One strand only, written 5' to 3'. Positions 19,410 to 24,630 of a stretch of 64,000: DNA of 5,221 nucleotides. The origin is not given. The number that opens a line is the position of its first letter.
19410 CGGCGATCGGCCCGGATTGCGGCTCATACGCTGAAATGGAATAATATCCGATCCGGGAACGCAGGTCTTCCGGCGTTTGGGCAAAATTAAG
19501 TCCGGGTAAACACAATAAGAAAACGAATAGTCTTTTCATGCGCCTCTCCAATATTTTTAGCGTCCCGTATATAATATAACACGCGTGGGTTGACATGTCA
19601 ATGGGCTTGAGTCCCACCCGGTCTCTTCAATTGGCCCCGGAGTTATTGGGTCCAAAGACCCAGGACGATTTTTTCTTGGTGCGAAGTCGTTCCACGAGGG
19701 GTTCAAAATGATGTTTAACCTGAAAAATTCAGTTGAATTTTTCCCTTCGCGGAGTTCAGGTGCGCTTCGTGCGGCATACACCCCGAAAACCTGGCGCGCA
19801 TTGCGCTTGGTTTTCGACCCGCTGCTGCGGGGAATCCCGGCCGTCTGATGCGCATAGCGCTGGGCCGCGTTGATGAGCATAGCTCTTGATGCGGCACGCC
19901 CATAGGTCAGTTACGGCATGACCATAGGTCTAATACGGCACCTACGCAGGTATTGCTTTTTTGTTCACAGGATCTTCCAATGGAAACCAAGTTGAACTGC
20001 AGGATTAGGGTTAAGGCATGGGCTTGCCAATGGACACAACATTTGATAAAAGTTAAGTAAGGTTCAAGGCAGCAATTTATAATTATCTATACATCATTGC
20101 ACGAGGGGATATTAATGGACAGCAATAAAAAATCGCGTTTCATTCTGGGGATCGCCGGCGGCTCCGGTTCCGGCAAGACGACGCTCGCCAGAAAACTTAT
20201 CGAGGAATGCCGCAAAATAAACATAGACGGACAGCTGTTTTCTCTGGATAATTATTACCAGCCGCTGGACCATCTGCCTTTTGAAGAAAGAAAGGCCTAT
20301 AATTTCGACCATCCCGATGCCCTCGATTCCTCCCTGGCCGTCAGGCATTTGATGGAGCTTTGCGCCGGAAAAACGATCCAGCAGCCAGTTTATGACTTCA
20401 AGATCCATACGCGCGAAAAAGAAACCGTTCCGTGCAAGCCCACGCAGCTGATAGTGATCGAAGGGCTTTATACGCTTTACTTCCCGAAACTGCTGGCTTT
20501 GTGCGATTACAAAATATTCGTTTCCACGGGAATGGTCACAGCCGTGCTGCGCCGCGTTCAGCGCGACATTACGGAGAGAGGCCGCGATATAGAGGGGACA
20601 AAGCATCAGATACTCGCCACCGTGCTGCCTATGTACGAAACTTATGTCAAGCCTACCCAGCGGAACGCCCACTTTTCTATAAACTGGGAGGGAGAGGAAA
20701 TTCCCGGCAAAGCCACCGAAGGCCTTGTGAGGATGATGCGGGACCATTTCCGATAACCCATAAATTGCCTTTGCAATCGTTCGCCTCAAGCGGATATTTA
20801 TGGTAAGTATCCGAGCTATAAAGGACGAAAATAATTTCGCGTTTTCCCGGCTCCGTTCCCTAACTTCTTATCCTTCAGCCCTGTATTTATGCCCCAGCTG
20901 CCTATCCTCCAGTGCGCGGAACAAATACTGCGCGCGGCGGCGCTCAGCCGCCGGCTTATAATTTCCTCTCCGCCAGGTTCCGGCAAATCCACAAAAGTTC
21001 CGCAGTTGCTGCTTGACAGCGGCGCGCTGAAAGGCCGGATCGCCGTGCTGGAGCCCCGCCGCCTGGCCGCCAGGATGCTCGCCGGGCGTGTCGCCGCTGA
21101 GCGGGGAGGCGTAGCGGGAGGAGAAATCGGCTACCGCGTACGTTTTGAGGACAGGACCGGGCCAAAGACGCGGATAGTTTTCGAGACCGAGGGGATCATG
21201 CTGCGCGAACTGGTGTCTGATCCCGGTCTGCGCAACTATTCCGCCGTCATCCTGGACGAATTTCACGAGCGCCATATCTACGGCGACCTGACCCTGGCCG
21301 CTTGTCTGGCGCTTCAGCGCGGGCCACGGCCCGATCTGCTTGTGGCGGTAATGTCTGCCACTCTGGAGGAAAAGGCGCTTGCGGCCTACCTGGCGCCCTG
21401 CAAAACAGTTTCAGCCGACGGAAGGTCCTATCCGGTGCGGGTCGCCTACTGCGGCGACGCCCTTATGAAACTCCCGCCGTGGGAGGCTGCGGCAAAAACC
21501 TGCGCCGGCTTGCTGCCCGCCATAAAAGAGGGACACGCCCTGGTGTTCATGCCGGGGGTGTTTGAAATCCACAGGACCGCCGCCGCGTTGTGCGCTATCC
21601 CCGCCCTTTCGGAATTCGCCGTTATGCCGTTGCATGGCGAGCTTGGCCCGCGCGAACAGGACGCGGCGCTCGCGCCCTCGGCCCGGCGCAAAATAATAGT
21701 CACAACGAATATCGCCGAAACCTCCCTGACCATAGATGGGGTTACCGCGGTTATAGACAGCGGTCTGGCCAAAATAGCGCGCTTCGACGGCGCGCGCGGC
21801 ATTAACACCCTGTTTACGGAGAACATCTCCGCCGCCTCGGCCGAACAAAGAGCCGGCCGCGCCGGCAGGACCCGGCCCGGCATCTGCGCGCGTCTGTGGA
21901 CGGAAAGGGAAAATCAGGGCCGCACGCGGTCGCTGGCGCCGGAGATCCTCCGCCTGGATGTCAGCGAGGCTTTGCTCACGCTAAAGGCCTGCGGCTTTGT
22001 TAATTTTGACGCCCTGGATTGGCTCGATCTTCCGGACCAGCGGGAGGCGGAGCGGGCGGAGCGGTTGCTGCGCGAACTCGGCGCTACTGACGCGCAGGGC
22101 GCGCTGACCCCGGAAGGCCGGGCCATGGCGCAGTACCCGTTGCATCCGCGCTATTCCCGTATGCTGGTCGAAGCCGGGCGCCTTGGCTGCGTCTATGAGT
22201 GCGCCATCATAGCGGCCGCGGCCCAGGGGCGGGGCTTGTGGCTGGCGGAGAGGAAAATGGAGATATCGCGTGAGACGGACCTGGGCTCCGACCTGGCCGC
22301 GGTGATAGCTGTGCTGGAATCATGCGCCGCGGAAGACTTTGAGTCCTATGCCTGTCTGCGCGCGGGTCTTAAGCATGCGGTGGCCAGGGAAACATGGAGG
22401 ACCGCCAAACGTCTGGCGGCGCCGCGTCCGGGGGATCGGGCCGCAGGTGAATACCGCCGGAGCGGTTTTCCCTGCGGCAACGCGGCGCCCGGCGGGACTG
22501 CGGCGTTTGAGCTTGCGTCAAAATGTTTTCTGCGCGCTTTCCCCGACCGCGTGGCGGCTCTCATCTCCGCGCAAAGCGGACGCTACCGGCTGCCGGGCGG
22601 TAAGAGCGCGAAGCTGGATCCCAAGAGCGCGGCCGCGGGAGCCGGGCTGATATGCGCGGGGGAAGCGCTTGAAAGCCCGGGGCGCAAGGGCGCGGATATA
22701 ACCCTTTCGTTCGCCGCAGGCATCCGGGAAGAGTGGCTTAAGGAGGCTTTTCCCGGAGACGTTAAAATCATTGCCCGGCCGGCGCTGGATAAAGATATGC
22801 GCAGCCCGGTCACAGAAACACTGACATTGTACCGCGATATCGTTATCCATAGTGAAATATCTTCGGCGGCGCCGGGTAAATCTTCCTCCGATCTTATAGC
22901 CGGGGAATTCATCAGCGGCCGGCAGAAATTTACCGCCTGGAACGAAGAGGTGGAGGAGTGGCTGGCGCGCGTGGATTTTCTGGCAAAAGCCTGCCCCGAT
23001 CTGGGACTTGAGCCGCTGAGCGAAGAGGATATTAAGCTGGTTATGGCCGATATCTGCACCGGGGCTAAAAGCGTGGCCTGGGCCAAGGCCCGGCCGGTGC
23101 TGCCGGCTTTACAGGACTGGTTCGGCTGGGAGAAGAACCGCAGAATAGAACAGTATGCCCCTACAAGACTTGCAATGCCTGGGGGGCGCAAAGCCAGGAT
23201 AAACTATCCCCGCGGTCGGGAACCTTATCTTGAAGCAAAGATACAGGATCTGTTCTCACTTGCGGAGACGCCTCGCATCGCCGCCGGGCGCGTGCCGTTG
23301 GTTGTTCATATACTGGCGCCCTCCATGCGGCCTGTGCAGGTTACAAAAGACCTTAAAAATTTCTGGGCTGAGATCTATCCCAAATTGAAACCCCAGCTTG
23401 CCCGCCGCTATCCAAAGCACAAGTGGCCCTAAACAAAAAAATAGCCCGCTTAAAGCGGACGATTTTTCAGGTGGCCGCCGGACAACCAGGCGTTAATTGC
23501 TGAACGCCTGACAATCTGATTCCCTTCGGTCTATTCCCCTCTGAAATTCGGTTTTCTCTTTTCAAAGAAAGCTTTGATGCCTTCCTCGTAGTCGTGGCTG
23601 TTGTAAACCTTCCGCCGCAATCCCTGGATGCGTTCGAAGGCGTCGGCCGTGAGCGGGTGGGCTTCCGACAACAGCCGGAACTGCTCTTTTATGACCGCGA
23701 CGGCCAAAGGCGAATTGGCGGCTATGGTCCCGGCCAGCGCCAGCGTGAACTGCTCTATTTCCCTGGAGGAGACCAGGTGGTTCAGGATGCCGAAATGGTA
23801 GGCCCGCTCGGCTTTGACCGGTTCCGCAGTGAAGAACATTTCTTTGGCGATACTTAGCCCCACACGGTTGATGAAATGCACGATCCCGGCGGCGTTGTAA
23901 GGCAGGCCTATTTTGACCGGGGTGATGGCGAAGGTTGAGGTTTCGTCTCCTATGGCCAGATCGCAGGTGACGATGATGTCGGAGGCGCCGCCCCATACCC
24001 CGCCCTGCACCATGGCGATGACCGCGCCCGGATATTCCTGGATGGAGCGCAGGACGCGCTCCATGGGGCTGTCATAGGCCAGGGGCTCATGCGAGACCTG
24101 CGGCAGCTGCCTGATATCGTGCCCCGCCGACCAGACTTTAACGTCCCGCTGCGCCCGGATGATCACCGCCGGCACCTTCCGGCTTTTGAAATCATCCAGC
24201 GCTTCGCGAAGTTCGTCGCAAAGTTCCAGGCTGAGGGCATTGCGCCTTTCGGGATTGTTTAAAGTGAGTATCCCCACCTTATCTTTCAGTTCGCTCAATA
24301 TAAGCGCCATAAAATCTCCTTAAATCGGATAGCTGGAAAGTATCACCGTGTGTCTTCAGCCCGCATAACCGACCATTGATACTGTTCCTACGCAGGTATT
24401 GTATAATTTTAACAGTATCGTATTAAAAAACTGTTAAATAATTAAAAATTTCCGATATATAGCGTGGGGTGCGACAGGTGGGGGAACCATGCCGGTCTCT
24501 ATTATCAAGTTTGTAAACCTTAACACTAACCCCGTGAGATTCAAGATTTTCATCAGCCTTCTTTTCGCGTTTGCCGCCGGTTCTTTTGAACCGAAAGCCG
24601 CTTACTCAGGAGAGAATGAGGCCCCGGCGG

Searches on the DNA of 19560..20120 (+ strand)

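Call 10: search_rna_families(source=window, start=19560, end=20120, threshold=evalue, max_evalue=10, show_alignments=2)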
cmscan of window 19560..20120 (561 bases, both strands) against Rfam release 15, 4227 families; matches with E-value up to 10: 2.
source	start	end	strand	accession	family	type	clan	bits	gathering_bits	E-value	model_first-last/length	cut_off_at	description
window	19835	19865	+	RF02939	COG2908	Cis-reg;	-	15.1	58.7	0.54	1-45/45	no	COG2908 RNA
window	19804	19888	+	RF02139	HOXA11-AS1_3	Gene; lncRNA;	-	13.6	50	9.5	1-98/98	no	HOXA11 antisense RNA 1 conserved region 3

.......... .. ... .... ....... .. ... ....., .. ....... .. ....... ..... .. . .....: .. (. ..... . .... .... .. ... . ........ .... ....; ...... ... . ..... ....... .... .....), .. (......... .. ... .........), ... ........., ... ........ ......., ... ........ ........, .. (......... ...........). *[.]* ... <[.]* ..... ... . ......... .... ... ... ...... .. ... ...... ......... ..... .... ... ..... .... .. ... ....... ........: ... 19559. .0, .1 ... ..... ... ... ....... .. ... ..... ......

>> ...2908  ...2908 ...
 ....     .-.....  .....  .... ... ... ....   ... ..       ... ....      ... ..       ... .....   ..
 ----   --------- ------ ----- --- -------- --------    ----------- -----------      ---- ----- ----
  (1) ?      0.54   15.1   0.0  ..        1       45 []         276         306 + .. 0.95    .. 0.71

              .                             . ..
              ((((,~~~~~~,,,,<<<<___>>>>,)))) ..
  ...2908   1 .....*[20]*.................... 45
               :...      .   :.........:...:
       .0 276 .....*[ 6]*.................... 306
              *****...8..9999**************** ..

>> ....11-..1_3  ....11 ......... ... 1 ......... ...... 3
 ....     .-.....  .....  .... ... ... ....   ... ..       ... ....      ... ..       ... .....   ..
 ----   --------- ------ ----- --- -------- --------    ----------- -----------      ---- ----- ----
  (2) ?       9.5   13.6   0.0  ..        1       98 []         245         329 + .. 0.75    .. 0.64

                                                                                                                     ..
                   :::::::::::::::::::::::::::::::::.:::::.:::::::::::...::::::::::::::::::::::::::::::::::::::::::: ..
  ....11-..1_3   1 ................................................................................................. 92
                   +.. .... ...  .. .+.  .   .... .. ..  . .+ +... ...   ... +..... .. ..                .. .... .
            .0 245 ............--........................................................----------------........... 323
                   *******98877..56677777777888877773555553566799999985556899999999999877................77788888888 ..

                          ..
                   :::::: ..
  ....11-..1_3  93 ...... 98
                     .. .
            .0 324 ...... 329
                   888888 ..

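Call 68: search_dna_similar(query=window:19839-19955:+, collection=plasmids, mode=distant, max_evalue=0.001, max_rows=5)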
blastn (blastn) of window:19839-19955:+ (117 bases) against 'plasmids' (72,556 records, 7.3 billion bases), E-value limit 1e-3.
No match.

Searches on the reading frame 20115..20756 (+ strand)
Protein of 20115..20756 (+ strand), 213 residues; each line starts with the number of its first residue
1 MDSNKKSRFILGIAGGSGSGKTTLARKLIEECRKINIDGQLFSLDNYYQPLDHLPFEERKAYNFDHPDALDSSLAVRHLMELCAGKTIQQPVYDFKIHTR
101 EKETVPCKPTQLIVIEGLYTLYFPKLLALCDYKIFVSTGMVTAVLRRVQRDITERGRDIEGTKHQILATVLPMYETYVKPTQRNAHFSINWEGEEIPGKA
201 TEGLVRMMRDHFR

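Call 15: find_encoding_contigs(protein=window:20115-20756:+, flank=10000, max_places=10)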
Protein window:20115-20756:+ (213 aa): 16 contigs read that carry it; 7 places shown.
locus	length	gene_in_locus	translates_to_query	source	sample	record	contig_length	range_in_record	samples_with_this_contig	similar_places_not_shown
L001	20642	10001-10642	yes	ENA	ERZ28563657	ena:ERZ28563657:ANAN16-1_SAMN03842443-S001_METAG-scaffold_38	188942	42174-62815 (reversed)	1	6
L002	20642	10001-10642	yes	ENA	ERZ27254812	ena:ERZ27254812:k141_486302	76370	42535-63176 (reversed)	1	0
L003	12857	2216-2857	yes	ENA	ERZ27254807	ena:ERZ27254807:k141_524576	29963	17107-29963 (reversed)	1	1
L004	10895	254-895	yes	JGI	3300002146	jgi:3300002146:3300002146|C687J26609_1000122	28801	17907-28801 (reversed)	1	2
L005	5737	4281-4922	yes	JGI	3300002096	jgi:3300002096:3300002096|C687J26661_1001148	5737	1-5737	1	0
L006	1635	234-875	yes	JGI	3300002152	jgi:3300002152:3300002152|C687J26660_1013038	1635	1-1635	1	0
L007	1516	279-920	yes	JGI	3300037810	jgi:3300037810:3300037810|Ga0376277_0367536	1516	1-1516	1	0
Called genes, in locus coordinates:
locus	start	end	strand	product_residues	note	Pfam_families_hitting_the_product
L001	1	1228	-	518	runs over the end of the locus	PF01590:GAF, PF13185:GAF_2, PF13492:GAF_3, PF00512:HisKA, PF02518:HATPase_c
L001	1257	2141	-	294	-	-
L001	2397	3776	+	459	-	PF03415:Peptidase_C11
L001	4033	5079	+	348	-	PF00534:Glycos_transf_1 (weak)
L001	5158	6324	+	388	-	PF00478:IMPDH, PF03060:NMO (weak), PF01070:FMN_dh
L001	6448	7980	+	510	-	PF00117:GATase, PF07722:Peptidase_C26, PF02540:NAD_synthase (faint), PF00958:GMP_synt_C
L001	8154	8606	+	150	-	-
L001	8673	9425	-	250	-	-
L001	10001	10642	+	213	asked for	PF00485:PRK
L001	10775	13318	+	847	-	PF21010:HA2_C (faint), PF00271:Helicase_C, PF04408:WHD_HA2, PF08482:HrpB_C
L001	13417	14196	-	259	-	PF00378:ECH_1, PF16113:ECH_2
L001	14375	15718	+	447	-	PF13354:Beta-lactamase2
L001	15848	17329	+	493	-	PF01636:APH, PF22740:PapZ_C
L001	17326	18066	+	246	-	PF00483:NTP_transferase, PF12804:NTP_transf_3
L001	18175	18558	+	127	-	-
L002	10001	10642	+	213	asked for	PF00485:PRK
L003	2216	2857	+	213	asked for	PF00485:PRK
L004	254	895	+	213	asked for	PF00485:PRK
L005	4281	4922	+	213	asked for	PF00485:PRK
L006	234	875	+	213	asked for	PF00485:PRK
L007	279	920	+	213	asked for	PF00485:PRK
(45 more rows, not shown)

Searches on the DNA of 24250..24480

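Call 71: search_with_rna_model(model_id=R1, source=window, start=24250, end=24480, filters=off, max_evalue=10, show_alignments=2)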
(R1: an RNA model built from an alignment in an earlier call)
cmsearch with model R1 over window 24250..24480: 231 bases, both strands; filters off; matches with E-value up to 10: 4.
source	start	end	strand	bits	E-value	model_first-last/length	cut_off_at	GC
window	24293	24338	-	-2.8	4.5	1-54/54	no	0.39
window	24367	24414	+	-3.3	6.1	1-54/54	no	0.35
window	24341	24378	-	-3.6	7.3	1-54/54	no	0.53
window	24253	24262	+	-3.8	8.1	1-54/54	no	0.2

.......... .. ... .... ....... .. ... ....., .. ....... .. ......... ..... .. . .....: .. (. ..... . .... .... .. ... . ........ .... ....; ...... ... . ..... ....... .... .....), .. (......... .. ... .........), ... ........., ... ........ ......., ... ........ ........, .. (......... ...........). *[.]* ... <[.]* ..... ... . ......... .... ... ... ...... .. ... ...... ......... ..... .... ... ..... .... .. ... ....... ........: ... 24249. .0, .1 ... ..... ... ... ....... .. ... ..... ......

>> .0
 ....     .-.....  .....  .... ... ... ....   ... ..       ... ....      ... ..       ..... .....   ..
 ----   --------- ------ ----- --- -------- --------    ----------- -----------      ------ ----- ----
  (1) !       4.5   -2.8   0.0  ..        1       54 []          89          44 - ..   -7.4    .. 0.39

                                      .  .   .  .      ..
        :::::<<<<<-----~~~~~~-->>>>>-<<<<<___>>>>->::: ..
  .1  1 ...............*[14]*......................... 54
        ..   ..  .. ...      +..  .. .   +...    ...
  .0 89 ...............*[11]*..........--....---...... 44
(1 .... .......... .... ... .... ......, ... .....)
